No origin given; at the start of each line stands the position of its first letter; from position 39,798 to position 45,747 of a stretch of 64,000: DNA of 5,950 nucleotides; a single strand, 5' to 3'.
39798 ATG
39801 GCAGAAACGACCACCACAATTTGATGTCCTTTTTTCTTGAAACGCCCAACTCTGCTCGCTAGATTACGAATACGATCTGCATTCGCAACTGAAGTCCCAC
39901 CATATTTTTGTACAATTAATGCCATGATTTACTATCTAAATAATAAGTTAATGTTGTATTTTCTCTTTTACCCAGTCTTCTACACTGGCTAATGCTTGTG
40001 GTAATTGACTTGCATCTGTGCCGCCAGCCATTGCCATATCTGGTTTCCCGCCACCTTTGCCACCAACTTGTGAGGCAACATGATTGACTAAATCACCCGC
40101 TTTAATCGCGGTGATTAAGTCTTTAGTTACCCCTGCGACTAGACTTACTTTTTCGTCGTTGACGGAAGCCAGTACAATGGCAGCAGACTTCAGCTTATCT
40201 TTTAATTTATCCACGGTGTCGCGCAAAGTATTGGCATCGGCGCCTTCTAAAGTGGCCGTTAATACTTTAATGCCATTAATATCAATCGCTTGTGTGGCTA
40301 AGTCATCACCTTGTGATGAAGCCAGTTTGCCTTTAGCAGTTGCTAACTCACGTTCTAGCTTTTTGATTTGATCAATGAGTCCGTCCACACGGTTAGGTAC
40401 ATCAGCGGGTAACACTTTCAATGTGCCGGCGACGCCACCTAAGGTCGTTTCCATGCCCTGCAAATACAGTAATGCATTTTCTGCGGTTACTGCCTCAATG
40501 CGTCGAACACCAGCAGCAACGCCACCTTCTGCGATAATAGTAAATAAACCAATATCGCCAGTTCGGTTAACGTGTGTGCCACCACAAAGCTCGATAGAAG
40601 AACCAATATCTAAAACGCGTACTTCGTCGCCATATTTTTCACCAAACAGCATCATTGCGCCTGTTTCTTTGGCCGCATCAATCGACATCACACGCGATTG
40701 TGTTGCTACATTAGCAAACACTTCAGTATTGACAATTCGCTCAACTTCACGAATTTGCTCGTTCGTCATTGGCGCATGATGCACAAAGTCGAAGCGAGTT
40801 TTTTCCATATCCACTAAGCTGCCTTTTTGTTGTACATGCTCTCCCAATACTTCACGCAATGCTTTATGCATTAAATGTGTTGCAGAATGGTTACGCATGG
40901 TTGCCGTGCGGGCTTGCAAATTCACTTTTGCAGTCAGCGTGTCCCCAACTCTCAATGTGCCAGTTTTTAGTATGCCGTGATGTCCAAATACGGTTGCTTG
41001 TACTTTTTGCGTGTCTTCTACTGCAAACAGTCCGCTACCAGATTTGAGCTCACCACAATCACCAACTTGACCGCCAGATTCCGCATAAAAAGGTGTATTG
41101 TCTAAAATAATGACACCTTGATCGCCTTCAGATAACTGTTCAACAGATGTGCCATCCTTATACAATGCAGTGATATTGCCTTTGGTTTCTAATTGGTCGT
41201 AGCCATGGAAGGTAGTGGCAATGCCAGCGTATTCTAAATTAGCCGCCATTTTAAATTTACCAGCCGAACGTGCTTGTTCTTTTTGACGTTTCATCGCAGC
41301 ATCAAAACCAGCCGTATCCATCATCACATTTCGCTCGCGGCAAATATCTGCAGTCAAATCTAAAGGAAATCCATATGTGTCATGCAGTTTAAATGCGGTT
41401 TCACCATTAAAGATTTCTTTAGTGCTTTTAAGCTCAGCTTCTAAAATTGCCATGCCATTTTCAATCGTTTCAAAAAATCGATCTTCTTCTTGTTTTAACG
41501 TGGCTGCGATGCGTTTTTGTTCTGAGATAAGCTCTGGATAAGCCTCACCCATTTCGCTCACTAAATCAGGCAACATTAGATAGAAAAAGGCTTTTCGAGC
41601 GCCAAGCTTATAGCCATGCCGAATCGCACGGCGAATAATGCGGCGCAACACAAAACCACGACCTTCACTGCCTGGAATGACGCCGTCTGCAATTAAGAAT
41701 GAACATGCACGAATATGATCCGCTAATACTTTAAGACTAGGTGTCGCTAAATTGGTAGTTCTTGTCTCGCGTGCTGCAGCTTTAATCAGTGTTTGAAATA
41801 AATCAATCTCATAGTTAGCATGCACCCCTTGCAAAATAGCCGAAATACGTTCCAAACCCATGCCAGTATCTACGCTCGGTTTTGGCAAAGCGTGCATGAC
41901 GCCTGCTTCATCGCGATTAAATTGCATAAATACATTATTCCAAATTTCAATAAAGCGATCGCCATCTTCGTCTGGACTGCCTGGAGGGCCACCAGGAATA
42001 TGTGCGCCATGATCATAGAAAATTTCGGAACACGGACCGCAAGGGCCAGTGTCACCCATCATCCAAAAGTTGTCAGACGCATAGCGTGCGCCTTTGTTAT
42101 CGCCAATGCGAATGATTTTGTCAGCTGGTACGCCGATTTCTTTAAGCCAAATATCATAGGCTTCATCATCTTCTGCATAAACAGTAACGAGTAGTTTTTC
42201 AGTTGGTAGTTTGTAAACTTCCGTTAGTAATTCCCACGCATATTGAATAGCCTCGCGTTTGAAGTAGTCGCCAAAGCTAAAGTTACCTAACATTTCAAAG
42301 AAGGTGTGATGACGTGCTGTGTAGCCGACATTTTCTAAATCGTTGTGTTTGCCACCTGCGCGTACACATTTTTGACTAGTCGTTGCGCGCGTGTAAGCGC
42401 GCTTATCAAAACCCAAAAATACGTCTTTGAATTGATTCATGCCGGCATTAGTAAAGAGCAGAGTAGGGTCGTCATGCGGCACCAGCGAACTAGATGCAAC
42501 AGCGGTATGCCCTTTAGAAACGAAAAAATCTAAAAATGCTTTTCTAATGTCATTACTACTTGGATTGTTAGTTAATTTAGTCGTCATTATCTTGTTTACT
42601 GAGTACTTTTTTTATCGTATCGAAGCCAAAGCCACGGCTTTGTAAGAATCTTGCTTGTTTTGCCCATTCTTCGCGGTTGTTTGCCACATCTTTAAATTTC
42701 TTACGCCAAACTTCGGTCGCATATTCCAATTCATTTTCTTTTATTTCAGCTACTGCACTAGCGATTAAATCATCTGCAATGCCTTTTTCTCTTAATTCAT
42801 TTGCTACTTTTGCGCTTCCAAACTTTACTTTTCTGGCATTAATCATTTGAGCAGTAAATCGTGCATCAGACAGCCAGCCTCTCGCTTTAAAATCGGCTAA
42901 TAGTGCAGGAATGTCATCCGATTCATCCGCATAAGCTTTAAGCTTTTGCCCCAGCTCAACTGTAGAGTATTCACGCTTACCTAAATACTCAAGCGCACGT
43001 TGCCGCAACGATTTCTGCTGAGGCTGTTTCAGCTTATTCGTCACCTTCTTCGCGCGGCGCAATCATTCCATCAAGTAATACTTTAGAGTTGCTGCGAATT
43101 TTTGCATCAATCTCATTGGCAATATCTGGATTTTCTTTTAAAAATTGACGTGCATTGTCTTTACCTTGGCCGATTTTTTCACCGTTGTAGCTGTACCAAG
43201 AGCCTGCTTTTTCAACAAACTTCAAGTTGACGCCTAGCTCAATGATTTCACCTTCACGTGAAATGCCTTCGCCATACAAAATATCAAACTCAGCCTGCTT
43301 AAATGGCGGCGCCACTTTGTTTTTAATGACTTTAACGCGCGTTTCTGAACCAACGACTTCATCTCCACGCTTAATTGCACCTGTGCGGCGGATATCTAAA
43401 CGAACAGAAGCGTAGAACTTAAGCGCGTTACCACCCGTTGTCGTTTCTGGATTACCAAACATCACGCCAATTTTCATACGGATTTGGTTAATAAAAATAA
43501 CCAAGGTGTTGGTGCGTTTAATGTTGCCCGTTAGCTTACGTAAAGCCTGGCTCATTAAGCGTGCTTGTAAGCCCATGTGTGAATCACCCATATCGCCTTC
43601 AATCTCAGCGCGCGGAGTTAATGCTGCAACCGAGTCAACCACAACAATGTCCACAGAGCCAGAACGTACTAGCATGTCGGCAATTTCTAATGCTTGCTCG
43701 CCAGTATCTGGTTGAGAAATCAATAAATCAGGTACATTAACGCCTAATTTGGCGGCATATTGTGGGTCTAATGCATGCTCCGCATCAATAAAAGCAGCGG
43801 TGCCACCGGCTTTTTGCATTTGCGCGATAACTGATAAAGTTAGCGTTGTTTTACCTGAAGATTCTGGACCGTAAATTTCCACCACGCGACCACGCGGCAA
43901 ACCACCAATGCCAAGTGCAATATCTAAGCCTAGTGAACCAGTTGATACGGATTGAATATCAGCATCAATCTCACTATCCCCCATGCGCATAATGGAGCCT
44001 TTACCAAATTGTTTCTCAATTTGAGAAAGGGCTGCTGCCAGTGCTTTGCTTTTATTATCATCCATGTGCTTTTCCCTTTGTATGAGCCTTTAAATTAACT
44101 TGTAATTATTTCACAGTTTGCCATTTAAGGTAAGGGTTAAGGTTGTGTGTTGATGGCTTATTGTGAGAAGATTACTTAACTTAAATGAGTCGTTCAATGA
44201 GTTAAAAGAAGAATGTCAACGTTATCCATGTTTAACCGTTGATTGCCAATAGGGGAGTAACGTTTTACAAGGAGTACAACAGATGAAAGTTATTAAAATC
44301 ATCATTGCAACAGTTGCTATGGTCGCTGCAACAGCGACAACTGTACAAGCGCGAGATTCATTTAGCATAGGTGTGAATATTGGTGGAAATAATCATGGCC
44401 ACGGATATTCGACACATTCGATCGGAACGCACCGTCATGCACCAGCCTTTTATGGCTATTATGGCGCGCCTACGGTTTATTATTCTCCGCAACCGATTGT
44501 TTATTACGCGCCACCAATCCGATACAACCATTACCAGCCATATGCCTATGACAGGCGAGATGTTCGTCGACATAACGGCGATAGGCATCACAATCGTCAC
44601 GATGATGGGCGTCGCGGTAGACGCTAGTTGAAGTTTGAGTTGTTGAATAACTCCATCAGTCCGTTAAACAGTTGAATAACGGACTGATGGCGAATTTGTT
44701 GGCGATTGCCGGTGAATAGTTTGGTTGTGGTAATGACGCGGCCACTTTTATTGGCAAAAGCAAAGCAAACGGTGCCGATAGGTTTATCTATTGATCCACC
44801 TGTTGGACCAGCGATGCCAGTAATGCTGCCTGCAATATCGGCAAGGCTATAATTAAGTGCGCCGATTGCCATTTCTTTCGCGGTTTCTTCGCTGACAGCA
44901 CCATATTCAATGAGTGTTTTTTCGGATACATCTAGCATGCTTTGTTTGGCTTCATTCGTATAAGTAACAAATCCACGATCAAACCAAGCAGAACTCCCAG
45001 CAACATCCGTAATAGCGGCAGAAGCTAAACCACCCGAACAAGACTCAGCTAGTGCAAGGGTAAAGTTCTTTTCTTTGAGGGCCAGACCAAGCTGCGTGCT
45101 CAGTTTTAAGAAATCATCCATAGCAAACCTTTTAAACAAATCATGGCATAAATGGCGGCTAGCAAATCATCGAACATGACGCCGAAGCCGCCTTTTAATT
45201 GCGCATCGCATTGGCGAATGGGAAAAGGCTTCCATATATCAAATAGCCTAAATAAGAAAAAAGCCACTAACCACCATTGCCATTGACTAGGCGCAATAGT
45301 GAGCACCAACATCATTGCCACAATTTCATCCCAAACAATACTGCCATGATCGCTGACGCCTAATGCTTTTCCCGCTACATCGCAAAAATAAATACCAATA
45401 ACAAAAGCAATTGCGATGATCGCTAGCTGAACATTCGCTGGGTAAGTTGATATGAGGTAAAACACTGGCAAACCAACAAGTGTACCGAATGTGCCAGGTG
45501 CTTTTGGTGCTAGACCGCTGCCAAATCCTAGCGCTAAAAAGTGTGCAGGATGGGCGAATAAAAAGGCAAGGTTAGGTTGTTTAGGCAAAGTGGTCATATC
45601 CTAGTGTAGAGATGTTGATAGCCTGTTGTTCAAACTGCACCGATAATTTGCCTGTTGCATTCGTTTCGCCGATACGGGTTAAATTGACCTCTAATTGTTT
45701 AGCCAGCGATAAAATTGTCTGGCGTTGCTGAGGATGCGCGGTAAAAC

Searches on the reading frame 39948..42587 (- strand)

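Call 28: search_protein_families(library=pfam, proteins=[window:39948-42587:-], max_evalue=0.00001)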
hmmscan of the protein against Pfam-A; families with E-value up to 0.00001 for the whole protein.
window:39948-42587:- (879 aa): 3 families
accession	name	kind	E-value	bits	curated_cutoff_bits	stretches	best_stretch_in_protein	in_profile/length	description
PF01411.24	tRNA-synt_2c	-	1.6e-216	720.5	30.3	1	13-556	1-549/552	tRNA synthetases class II (A)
PF02272.25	DHHA1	-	2e-20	73.6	25.9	1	773-875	2-102/102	DHHA1 domain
PF07973.19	tRNA_SAD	-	3.6e-15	56.1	24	1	656-698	1-44/44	Threonyl and Alanyl tRNA synthetase second additional domain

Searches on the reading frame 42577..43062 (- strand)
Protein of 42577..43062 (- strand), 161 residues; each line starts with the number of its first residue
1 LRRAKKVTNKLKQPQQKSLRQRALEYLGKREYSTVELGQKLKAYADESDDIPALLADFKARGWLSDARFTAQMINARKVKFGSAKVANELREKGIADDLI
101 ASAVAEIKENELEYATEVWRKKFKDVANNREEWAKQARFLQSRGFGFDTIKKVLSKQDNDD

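Call 28: search_protein_families(library=pfam, proteins=[window:42577-43062:-], max_evalue=0.00001)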
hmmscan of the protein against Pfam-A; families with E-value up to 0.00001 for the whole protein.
window:42577-43062:- (161 aa): 3 families
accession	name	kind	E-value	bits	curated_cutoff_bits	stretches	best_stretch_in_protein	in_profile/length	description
PF21981.2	RecX_HTH3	-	1e-13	51.6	26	1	109-154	1-48/48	RecX, third three-helix domain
PF21982.2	RecX_HTH1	-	4.1e-08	33.5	26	0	20-43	2-25/40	RecX, first three-helix domain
PF02631.22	RecX_HTH2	-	4.9e-08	33.5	26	1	65-103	1-41/42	RecX, second three-helix domain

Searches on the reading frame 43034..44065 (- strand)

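Call 28: search_protein_families(library=pfam, proteins=[window:43034-44065:-], max_evalue=0.00001)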
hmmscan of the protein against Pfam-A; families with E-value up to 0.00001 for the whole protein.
window:43034-44065:- (343 aa): 4 families
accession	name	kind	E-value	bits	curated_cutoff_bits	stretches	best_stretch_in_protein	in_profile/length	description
PF00154.27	RecA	-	3.8e-146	485.9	27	1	7-269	1-262/262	recA bacterial DNA recombination protein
PF21096.2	RecA_C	-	2.7e-26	91.9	27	1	272-326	1-55/57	RecA C-terminal domain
PF08423.17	Rad51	-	1.3e-10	41.4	22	1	37-234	5-218/244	Rad51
PF06745.19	ATPase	-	7.4e-06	25.9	26.6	0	40-98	1-59/231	KaiC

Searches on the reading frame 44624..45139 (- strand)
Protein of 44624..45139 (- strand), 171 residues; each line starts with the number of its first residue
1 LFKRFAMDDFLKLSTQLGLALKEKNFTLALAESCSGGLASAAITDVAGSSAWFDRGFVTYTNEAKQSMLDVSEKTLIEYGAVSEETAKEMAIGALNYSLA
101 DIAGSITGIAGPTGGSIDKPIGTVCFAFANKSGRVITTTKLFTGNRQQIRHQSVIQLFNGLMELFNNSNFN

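Call 28: search_protein_families(library=pfam, proteins=[window:44624-45139:-], max_evalue=0.00001)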
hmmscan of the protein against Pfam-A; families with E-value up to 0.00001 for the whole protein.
window:44624-45139:- (171 aa): 1 family
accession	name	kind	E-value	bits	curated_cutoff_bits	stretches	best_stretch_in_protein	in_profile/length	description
PF02464.23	CinA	-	3.9e-52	176.4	23.5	1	12-163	3-153/155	Competence-damaged protein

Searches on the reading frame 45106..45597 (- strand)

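Call 28: search_protein_families(library=pfam, proteins=[window:45106-45597:-], max_evalue=0.00001)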
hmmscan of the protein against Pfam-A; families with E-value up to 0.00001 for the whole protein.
window:45106-45597:- (163 aa): 1 family
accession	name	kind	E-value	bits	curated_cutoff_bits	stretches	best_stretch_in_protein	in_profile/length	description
PF04608.18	PgpA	-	5.4e-43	146.8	28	1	21-158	2-140/141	Phosphatidylglycerophosphatase A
